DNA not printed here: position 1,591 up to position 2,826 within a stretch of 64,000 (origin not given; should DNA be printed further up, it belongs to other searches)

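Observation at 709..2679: In-frame fusion of a GT4 glycosyltransferase with a truncated UDP-sugar dehydrogenase module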

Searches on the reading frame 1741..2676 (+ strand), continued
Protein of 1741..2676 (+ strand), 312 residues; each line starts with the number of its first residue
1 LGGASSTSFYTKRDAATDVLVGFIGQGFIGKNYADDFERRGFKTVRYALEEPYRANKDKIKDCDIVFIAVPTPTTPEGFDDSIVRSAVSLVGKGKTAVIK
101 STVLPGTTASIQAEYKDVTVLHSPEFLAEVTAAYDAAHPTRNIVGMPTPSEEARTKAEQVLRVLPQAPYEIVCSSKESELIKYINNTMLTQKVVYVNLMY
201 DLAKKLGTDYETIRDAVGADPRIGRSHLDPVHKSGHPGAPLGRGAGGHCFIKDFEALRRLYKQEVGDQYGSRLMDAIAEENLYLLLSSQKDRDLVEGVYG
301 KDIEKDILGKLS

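Call 30: list_cluster_members(proteins=[P0121, P0122, P0125, P0133, P0144, P0161, P0126, P0123, P0204, P0176])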
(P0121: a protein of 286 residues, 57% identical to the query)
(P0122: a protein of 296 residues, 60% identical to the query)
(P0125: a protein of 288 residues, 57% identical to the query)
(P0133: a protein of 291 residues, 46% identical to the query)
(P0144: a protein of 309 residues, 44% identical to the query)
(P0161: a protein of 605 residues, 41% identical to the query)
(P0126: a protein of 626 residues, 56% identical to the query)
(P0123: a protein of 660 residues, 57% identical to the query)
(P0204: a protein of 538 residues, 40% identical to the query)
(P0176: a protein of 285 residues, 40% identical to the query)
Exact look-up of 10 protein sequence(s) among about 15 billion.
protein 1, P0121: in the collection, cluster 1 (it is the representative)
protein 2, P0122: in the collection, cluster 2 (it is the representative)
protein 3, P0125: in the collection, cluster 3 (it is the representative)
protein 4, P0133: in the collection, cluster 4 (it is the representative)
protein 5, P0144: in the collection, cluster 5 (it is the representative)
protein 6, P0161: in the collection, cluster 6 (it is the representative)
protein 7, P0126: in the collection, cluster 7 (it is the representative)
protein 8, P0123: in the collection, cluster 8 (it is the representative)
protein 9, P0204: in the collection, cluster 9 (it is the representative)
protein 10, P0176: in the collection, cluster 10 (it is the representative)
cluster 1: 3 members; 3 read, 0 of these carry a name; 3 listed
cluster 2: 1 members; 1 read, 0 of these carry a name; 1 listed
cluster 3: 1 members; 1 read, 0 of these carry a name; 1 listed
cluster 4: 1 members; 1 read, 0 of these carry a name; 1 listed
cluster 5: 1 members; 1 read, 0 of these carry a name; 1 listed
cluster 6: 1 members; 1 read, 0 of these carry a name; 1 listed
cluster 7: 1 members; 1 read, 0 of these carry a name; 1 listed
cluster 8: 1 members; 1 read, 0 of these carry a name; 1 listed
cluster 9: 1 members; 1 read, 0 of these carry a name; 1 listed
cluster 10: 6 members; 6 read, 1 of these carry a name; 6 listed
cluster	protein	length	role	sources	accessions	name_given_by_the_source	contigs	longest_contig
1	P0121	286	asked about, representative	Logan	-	-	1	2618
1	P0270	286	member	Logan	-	-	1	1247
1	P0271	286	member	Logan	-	-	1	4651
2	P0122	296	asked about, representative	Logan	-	-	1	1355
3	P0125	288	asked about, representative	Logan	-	-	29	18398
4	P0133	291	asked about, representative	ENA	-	-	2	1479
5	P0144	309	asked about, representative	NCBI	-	-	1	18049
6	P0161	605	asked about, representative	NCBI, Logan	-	-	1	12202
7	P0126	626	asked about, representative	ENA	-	-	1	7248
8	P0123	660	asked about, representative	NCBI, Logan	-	-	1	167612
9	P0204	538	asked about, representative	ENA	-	-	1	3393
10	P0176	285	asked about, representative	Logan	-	-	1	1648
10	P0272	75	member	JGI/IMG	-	UDP-glucose 6-dehydrogenase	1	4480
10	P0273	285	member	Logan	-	-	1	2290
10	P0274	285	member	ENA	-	-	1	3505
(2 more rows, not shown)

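Call 32: predict_structure(alignment_id=A2)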
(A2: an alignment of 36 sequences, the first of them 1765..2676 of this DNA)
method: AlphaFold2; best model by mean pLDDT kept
length: 304 residues; sequences in the alignment: 36
mean_pLDDT: 91.8   pTM: 0.89
mean pLDDT of the five models: 91.8, 90.7, 90.3, 87.6, 76.3
residues with pLDDT >= 90: 237; 70-90: 53; 50-70: 9; < 50: 5
segments of 3 or more residues with pLDDT < 50: 1-4
pLDDT, mean of each block of 10 residues (from residue 1): 58 87 86 93 89 98 89 96 98 95 98 89 78 95 97 94 97 95 96 98 97 92 86 92 93 95 97 97 94 94 71
secondary structure, 60 per line:
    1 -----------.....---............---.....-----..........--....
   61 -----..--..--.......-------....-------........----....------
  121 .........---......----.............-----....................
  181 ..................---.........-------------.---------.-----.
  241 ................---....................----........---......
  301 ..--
elements in order: E12-16 H20-31 E35-39 H45-54 E57-60 H74-80 E88-91 H99-106 E111-114 H121-129 E133-138 H143-155 E161-166 H167-198 H202-210 H240-256 H260-279 H284-291 H295-302

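Call 37: find_related_loci(query=A4, collection=genome_contigs, flank=6000)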
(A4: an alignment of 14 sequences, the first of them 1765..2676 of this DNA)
Query A4 (304 aa) in genome_contigs; peptide patterns used: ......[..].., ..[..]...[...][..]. (x = any residue, [..] = any of these).
600 stretches matched a pattern (row limit reached: there are more); 531 encode a relative of the query (tblastn E <= 1e-3); the best 80 are kept; 80 distinct loci.
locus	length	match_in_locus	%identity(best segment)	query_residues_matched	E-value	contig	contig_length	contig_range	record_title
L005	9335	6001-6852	74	12-295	4e-139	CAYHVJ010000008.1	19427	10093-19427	MAG TPA_asm: uncultured Candidatus Saccharibacteria bacterium isolate ERP119705_co17_126 genome assembly, contig: NODE_3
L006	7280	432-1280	70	13-295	2e-134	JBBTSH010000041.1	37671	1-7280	MAG: Patescibacteria group bacterium isolate H43-bin068_1 H43_bin068_1_000000000041, whole genome shotgun sequence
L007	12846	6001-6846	63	12-300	7e-124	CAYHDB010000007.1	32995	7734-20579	MAG TPA_asm: uncultured Candidatus Saccharibacteria bacterium isolate ERP119702_co1_281 genome assembly, contig: NODE_12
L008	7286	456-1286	62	12-295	2e-122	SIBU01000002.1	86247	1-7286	MAG: Candidatus Taylorbacteria bacterium isolate Baikal-deep-G184 BACOMB-C799, whole genome shotgun sequence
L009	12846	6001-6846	63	13-293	3e-121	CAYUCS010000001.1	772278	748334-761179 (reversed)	MAG TPA_asm: uncultured Gammaproteobacteria bacterium isolate binchicken_co269_189 genome assembly, contig: NODE_1_lengt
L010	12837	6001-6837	64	13-292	2e-120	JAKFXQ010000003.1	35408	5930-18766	MAG: Patescibacteria group bacterium isolate ND3_Bin_31 ND3_0000208, whole genome shotgun sequence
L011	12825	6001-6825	62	13-294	3e-120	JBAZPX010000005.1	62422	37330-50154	MAG: Patescibacteria group bacterium isolate SO_2017_SWC_4 scaffold_485_c1_LP-4_2017, whole genome shotgun sequence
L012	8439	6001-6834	63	9-293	6e-120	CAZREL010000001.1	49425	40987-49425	MAG TPA_asm: uncultured Gammaproteobacteria bacterium isolate SRP192927_co1_666 genome assembly, contig: NODE_970_length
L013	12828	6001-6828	63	13-295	5e-120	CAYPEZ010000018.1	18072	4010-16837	MAG TPA_asm: uncultured Candidatus Saccharibacteria bacterium isolate SRP257259_co1_388 genome assembly, contig: NODE_38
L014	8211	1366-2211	59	12-300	2e-119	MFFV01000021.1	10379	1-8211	MAG: Candidatus Falkowbacteria bacterium RIFCSPLOWO2_02_FULL_45_15 rifcsplowo2_02_scaffold_23267, whole genome shotgun s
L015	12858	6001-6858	62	13-297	4e-119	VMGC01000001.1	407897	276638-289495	MAG: Parcubacteria group bacterium Gr01-1014_8 G01um10148_scaffold_9, whole genome shotgun sequence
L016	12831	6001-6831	60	12-295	8e-119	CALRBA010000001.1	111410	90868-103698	MAG: Candidatus Nomurabacteria bacterium isolate MaH-09apr19-126 genome assembly, contig: MaH-09apr19-C207, whole genome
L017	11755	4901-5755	60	12-297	3e-118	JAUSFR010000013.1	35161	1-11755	MAG: bacterium isolate E14_maxbin.342_sub E14_k141_711037, whole genome shotgun sequence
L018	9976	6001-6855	59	1-292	9e-118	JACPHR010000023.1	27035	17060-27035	MAG: Candidatus Taylorbacteria bacterium isolate NC_groundwater_419_Ag_B-0.1um_49_17 GD18-4_B1_scaffold_1369596, whole g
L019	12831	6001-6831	64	13-297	1e-117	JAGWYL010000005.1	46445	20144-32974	MAG: Patescibacteria group bacterium isolate REEB49 contig-150_798, whole genome shotgun sequence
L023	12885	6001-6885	60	12-304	5e-117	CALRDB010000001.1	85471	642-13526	MAG: Candidatus Nomurabacteria bacterium isolate MaH-04nov19-108 genome assembly, contig: MaH-04nov19-C405, whole genome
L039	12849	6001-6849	57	13-302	3e-114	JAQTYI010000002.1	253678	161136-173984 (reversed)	MAG: Candidatus Portnoybacteria bacterium isolate STC_33 NODE_84_length_253678_cov_5.982272_Sandtown_C, whole genome sho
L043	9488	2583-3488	59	13-297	2e-113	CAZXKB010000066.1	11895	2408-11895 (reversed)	MAG TPA_asm: uncultured Gammaproteobacteria bacterium isolate SRP185410_co1_438 genome assembly, contig: k141_912785, wh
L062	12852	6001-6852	58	5-295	3e-111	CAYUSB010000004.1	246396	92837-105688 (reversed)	MAG TPA_asm: uncultured Myxococcaceae bacterium isolate binchicken_co266_258 genome assembly, contig: NODE_84_length_246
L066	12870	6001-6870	63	4-293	5e-111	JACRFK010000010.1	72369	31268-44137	MAG: Candidatus Kaiserbacteria bacterium isolate NC_groundwater_1723_Pr3_B-0.1um_55_32 SR-2_scaffold_141_2984456, whole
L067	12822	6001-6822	53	13-293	2e-110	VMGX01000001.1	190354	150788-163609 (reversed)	MAG: Parcubacteria group bacterium Athens0714_16 Athens071416_scaffold_107, whole genome shotgun sequence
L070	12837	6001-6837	56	13-297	5e-110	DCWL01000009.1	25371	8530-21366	MAG TPA_asm: Patescibacteria group bacterium UBA2163 UBA2163_contig_1919, whole genome shotgun sequence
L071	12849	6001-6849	55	3-292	1e-109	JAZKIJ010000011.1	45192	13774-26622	MAG: Patescibacteria group bacterium isolate ADI_DC_SW_02_SPN_11032020-bin026 DCSW02SPN_B026_0_000000000011, whole genom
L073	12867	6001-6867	54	13-304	1e-109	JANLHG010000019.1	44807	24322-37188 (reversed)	MAG: Patescibacteria group bacterium isolate P6-11 k99_177260, whole genome shotgun sequence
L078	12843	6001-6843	63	13-293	5e-109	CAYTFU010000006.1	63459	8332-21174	MAG TPA_asm: uncultured Candidatus Saccharibacteria bacterium isolate ERP113451_co1_10 genome assembly, contig: NODE_305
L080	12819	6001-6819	59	13-292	4e-109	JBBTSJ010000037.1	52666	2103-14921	MAG: Patescibacteria group bacterium isolate H43-bin029_1 H43_bin029_1_000000000037, whole genome shotgun sequence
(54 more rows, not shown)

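Call 41: fold_search(model_id=the predicted structure, library=pdb)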
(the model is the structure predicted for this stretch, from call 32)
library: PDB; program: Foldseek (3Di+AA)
matches with E <= 10: 1834; with E <= 0.001: 547
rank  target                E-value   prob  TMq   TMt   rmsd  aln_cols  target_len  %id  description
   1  5tjh_E                2.1e-17  1.00  0.73  0.50   3.8       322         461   23  hUGDH A136M Substitution (released 2016-11-02)
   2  9dgz_F                3.3e-17  1.00  0.73  0.50   3.4       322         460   23  The Cryo-EM structure of recombinantly expressed apo hUGDH (released 2025-02-26)
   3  9dgz_A                4.6e-17  1.00  0.73  0.50   3.4       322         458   23  The Cryo-EM structure of recombinantly expressed apo hUGDH (released 2025-02-26)
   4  3gg2_A                1.0e-16  1.00  0.70  0.51   4.4       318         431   24  Crystal structure of UDP-glucose 6-dehydrogenase from Porphyromonas gingivalis bound to product UDP-glucuronate (released 2009-03-24)
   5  5tjh_B                1.4e-16  1.00  0.75  0.51   3.3       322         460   23  hUGDH A136M Substitution (released 2016-11-02)
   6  2q3e_A                1.7e-16  1.00  0.75  0.51   3.3       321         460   24  Structure of human UDP-glucose dehydrogenase complexed with NADH and UDP-glucose (released 2007-07-03)
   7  2q3e_E                1.9e-16  1.00  0.75  0.51   3.9       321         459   23  Structure of human UDP-glucose dehydrogenase complexed with NADH and UDP-glucose (released 2007-07-03)
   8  2q3e_D                2.0e-16  1.00  0.75  0.51   3.3       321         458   24  Structure of human UDP-glucose dehydrogenase complexed with NADH and UDP-glucose (released 2007-07-03)
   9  5tjh_A                2.1e-16  1.00  0.74  0.50   3.3       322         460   23  hUGDH A136M Substitution (released 2016-11-02)
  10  3vtf                  2.1e-16  1.00  0.73  0.52   4.0       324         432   27  Structure of a UDP-glucose dehydrogenase from the hyperthermophilic archaeon Pyrobaculum islandicum (released 2012-09-19)
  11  6c4k_B                2.1e-16  1.00  0.73  0.50   3.5       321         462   24  Full length hUGDH with A104L substitution in the absence of ligand (released 2018-05-16)
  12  6c4j_H                2.1e-16  1.00  0.71  0.49   4.3       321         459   24  Ligand bound full length hUGDH with A104L substitution (released 2018-05-16)
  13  5tjh_F                2.2e-16  1.00  0.75  0.50   3.2       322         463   23  hUGDH A136M Substitution (released 2016-11-02)
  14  3itk_C                2.3e-16  1.00  0.73  0.49   3.5       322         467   23  Crystal structure of human UDP-glucose dehydrogenase Thr131Ala, apo form. (released 2009-09-15)
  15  6c5z_A                2.8e-16  1.00  0.75  0.52   3.2       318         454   24  Human UDP-Glucose Dehydrogenase A225L substitutuion with UDP-glucose and NADH bound (released 2019-01-23)
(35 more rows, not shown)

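Call 46: search_protein_families(library=pfam, proteins=[L062:386-3043:+, L062:3878-5128:+, L062:6926-8539:+, L062:9255-10262:+, L062:11516-12610:+, L070:2649-4931:+, L070:7889-8575:+, L070:8563-9696:+, L070:9696-10766:+, L070:10759-12144:+], max_evalue=0.0001)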
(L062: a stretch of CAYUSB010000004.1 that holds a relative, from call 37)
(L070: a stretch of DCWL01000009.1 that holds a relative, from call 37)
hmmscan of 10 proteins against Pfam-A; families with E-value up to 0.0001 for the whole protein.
L062:386-3043:+ (886 aa): 0 families

L062:3878-5128:+ (417 aa): 0 families

L062:6926-8539:+ (538 aa): 0 families

L062:9255-10262:+ (336 aa): 0 families

L062:11516-12610:+ (365 aa): 0 families

L070:2649-4931:+ (761 aa): 6 families
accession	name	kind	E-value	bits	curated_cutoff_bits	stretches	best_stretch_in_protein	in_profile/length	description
PF00534.26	Glycos_transf_1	-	3e-84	281.2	26.4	2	584-740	14-171/172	Glycosyl transferases group 1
PF13692.12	Glyco_trans_1_4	-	4.6e-62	208.9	27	2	587-727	3-142/142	Glycosyl transferases group 1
PF13439.12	Glyco_transf_4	-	8.2e-25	88.2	28.5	2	24-186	3-168/170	Glycosyltransferase Family 4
PF13524.12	Glyco_trans_1_2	-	5.8e-15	55.9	25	1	240-378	15-142/144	Glycosyl transferase-like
PF13579.12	Glyco_trans_4_4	-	1.3e-14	55.3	29.7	1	438-564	54-158/158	Glycosyl transferase 4-like domain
PF20706.3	GT4-conflict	-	8e-10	38.7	26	1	276-328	273-325/385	Family 4 Glycosyltransferase in conflict systems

L070:7889-8575:+ (229 aa): 4 families
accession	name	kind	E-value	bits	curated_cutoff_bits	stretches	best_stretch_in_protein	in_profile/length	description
PF08241.18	Methyltransf_11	-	4.8e-11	43.6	21.2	1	70-119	47-95/95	Methyltransferase domain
PF13489.12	Methyltransf_23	-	2.5e-07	31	27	1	39-124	25-121/164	Methyltransferase domain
PF13847.12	Methyltransf_31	-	2.8e-07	30.7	27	1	71-121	60-111/145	Methyltransferase domain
PF13649.12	Methyltransf_25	-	1.3e-05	26.3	27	1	70-115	51-97/97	Methyltransferase domain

L070:8563-9696:+ (378 aa): 4 families
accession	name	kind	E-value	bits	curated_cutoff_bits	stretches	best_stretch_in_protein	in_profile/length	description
PF00534.26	Glycos_transf_1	-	4.2e-18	65.9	26.4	1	187-356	2-171/172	Glycosyl transferases group 1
PF13692.12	Glyco_trans_1_4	-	1.1e-13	52.1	27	1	201-343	2-142/142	Glycosyl transferases group 1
PF13524.12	Glyco_trans_1_2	-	1.1e-09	38.8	25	1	219-370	6-142/144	Glycosyl transferase-like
PF13439.12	Glyco_transf_4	-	3.5e-08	34.1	28.5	1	23-181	8-170/170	Glycosyltransferase Family 4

L070:9696-10766:+ (357 aa): 5 families
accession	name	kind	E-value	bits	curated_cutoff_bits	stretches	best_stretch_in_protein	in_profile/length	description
PF00534.26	Glycos_transf_1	-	6.1e-33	114.2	26.4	1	179-334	14-170/172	Glycosyl transferases group 1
PF13692.12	Glyco_trans_1_4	-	1.5e-23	84.1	27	1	181-322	2-142/142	Glycosyl transferases group 1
PF13439.12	Glyco_transf_4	-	6.7e-11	42.9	28.5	1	16-164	2-165/170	Glycosyltransferase Family 4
PF20706.3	GT4-conflict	-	4.2e-08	33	26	1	131-297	145-320/385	Family 4 Glycosyltransferase in conflict systems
PF13524.12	Glyco_trans_1_2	-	2.3e-05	24.8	25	1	213-350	16-143/144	Glycosyl transferase-like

L070:10759-12144:+ (462 aa): 1 family
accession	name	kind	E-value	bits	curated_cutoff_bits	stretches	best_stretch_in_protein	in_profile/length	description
PF03023.19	MurJ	-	3.4e-08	33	27.4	1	125-425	97-407/451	Lipid II flippase MurJ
